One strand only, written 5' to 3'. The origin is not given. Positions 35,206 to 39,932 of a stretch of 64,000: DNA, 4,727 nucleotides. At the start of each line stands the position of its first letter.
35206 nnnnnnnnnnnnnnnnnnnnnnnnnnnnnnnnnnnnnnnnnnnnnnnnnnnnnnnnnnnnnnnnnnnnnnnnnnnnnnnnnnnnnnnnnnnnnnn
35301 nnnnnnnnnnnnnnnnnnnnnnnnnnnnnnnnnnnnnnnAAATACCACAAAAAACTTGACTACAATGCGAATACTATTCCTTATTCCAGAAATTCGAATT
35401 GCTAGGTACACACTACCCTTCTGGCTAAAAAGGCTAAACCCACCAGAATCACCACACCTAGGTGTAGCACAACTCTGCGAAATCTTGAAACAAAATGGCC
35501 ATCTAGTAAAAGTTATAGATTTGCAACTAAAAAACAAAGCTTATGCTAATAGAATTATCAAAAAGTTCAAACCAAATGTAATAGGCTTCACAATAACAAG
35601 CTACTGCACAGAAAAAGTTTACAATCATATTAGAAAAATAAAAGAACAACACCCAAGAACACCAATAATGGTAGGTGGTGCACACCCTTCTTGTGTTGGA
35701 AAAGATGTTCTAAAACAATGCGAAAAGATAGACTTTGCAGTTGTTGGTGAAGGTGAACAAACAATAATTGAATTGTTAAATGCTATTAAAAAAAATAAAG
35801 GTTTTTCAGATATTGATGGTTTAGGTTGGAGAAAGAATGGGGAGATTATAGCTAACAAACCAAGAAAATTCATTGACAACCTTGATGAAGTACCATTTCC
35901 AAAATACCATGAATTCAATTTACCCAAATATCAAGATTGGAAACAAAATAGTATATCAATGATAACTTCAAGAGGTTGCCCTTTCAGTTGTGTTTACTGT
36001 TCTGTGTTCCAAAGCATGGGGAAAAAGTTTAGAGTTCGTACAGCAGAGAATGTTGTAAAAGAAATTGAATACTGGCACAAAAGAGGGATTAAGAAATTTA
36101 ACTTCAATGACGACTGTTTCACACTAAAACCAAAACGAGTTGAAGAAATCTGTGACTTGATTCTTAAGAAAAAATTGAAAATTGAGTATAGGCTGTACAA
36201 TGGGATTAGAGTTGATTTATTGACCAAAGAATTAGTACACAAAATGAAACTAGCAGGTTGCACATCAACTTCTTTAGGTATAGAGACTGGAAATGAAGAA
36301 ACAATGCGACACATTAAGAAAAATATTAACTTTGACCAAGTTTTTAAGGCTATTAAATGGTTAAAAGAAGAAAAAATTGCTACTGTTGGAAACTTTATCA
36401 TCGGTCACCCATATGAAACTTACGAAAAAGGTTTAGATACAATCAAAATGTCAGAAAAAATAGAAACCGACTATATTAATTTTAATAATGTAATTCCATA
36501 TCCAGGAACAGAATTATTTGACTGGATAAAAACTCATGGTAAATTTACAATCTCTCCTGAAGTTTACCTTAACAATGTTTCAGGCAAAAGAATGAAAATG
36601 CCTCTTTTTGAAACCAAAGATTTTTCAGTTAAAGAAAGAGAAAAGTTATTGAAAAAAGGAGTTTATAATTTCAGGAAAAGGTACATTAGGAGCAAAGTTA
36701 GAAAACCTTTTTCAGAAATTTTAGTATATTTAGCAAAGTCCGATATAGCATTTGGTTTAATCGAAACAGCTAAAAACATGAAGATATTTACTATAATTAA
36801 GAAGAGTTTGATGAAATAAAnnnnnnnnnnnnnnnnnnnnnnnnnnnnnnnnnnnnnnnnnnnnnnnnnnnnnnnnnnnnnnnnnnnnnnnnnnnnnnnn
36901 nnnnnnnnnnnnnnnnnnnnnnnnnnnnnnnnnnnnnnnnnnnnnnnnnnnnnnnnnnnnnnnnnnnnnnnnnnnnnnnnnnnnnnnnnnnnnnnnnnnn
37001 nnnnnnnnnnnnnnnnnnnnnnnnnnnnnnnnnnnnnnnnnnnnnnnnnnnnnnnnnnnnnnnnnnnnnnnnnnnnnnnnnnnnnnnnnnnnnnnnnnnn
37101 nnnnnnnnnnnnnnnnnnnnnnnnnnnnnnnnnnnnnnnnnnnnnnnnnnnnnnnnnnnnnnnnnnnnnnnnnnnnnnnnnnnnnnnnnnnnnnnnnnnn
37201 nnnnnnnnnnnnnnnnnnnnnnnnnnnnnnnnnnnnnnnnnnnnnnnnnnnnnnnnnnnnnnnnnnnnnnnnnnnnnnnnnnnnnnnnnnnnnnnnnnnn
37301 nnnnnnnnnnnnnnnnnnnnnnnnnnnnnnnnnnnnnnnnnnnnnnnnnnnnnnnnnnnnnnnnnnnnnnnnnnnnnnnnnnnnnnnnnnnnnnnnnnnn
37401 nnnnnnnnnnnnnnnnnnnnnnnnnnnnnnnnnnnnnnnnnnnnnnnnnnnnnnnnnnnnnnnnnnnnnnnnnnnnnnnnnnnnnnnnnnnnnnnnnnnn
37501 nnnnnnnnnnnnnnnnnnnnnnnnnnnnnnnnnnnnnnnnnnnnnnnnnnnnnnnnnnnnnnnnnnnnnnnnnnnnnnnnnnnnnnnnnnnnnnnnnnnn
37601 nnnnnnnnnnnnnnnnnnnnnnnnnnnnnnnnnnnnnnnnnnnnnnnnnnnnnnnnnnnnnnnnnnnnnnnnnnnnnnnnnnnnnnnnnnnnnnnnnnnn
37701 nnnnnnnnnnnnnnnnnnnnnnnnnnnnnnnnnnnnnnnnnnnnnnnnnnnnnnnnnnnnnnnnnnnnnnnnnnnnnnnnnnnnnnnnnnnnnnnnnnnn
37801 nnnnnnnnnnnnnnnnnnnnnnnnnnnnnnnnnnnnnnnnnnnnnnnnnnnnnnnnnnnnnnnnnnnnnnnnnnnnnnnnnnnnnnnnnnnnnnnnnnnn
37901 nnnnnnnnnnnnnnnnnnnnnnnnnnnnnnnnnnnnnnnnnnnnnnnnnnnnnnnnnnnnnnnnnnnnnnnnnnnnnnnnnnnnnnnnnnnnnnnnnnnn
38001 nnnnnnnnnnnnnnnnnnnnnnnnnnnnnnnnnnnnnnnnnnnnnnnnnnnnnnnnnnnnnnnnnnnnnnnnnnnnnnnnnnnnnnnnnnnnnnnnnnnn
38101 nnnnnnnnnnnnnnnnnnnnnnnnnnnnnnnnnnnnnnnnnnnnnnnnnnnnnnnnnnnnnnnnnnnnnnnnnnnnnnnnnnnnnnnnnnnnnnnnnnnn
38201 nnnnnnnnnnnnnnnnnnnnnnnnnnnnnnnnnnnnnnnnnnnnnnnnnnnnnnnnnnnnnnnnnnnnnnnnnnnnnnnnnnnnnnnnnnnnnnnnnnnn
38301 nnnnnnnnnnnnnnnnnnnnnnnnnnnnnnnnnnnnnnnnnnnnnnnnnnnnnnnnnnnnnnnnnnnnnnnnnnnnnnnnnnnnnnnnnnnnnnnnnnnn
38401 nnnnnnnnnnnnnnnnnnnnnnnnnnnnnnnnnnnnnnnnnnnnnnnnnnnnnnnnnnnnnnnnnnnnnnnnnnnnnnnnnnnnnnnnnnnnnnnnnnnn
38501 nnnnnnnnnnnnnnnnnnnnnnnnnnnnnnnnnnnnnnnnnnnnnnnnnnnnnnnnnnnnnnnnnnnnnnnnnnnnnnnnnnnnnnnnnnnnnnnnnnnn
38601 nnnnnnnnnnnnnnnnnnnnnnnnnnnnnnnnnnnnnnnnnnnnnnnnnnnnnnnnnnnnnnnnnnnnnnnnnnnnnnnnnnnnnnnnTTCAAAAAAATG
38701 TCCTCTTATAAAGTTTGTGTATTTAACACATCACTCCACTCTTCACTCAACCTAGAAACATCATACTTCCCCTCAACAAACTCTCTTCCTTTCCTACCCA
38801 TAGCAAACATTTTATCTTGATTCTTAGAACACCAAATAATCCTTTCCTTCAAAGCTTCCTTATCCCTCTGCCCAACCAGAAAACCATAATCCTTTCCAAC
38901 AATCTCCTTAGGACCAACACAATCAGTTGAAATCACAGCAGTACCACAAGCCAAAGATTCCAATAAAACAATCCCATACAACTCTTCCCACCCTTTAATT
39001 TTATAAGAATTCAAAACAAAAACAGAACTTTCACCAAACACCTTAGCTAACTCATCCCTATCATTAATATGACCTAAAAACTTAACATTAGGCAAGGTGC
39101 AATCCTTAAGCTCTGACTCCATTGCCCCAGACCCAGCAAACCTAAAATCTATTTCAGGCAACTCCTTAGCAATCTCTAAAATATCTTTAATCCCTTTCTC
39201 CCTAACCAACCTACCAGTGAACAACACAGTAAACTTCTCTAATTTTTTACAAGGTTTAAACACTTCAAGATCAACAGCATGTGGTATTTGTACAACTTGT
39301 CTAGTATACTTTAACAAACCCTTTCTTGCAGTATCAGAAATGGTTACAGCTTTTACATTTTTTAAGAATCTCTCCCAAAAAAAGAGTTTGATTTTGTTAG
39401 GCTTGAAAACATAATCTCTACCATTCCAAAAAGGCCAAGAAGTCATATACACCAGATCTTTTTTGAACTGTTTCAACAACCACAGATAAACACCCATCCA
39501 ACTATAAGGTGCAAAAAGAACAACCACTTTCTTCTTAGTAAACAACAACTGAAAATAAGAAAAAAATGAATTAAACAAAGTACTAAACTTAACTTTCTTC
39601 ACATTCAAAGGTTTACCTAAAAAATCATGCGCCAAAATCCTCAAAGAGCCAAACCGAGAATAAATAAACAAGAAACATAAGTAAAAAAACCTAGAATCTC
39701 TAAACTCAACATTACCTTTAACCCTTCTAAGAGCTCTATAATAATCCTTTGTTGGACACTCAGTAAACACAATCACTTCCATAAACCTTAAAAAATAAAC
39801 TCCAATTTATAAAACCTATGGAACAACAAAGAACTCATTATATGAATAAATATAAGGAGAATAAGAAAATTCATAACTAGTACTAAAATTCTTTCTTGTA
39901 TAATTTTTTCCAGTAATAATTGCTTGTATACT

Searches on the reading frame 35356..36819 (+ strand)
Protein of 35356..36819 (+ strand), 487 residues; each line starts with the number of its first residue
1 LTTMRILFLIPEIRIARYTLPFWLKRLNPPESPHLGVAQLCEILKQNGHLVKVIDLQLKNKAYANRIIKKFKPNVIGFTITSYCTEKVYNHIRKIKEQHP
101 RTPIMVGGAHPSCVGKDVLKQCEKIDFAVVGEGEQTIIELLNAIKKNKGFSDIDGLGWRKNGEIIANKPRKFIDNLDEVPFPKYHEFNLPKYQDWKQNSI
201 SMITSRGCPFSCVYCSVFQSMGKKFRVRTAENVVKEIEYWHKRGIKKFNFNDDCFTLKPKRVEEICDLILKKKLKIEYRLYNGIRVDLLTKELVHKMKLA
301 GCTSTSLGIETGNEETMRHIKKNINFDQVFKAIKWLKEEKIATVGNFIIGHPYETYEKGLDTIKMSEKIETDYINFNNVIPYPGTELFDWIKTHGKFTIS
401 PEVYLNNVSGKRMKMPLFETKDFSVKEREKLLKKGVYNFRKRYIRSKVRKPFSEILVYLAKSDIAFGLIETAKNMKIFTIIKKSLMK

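Call 13: search_protein_families(library=pfam, proteins=[window:35356-36819:+], max_evalue=0.001)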
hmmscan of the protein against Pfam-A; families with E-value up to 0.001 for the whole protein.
window:35356-36819:+ (487 aa): 2 families
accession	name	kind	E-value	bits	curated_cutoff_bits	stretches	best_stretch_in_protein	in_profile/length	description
PF04055.27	Radical_SAM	-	3.7e-26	92.7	29.5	1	202-364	1-164/166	Radical SAM superfamily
PF02310.24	B12-binding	-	1.2e-18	67.6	32.1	1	33-140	13-120/121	B12 binding domain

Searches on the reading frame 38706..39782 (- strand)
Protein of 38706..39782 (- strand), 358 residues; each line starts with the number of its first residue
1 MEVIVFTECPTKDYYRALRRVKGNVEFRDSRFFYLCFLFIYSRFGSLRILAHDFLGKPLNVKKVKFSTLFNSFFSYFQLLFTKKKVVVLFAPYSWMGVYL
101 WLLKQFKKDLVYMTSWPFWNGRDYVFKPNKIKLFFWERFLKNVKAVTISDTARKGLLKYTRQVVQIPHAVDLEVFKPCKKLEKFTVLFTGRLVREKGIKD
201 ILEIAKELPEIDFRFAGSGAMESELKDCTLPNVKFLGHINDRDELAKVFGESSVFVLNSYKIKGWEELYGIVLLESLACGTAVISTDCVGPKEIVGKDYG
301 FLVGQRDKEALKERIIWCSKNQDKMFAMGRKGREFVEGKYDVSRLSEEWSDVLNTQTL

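Call 13: search_protein_families(library=pfam, proteins=[window:38706-39782:-], max_evalue=0.001)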
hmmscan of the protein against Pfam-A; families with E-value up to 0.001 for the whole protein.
window:38706-39782:- (358 aa): 3 families
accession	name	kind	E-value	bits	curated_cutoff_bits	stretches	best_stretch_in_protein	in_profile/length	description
PF00534.26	Glycos_transf_1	-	4e-30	105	26.4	1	176-334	8-171/172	Glycosyl transferases group 1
PF13692.12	Glyco_trans_1_4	-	6.2e-24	85.3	27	1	184-319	2-140/142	Glycosyl transferases group 1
PF13524.12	Glyco_trans_1_2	-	1.6e-08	35.1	25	1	199-347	3-140/144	Glycosyl transferase-like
